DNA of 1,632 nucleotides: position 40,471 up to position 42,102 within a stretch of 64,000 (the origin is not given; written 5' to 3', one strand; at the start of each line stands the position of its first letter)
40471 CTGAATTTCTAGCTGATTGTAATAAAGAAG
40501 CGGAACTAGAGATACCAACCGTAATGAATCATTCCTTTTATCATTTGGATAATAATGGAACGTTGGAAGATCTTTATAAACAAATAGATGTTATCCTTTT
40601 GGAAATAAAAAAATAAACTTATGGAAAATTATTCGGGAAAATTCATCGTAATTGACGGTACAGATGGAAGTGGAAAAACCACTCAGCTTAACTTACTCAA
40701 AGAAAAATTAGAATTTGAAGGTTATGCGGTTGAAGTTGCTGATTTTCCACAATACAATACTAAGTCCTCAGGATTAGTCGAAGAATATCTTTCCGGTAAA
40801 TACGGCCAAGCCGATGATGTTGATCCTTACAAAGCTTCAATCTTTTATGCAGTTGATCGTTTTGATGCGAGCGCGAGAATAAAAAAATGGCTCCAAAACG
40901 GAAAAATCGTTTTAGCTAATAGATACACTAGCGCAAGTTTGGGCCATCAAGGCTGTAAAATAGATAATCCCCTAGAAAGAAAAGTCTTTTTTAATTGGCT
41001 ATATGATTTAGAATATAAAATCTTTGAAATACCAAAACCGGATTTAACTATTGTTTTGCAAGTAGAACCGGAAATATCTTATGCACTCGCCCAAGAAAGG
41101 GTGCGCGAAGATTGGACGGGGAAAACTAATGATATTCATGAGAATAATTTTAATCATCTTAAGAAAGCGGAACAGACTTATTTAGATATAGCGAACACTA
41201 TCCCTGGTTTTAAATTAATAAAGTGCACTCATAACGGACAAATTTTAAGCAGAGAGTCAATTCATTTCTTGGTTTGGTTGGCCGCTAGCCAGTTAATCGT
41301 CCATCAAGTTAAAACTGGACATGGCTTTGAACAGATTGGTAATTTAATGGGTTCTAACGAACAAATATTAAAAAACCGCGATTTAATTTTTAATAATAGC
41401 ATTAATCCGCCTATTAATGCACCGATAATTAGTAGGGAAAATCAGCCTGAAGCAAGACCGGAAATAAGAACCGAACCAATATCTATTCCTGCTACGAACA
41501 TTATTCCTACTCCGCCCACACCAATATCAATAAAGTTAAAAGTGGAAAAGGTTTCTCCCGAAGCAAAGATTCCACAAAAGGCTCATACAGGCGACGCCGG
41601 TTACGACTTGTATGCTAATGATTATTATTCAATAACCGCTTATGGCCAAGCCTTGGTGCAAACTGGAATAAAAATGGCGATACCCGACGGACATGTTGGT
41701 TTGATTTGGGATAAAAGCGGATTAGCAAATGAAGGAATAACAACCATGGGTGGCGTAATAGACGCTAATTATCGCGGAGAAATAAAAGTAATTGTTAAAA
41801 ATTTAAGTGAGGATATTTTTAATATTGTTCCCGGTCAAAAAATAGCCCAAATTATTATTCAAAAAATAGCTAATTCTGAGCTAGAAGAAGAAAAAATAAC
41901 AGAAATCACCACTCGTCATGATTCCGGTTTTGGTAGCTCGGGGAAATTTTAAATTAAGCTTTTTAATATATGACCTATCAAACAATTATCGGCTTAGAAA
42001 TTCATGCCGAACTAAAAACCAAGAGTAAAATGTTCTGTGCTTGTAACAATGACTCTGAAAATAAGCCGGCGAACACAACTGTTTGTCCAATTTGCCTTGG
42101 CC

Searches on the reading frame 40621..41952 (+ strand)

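Call 98: search_protein_families(library=pfam, proteins=[window:40621-41952:+], max_evalue=0.001)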
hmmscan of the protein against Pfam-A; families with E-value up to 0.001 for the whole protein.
window:40621-41952:+ (443 aa): 4 families
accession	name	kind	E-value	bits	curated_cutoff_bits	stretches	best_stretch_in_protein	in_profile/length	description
PF00692.24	dUTPase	-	4e-34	117.6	22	1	314-441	2-129/129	dUTPase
PF02223.23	Thymidylate_kin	-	4.7e-23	82.3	27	1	11-204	1-176/185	Thymidylate kinase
PF22769.1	DCD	-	8.8e-07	29.6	27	1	342-415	77-152/153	dCTP deaminase-like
PF01712.25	dNK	-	2.8e-05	24.4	27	1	9-163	1-146/203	Deoxynucleoside kinase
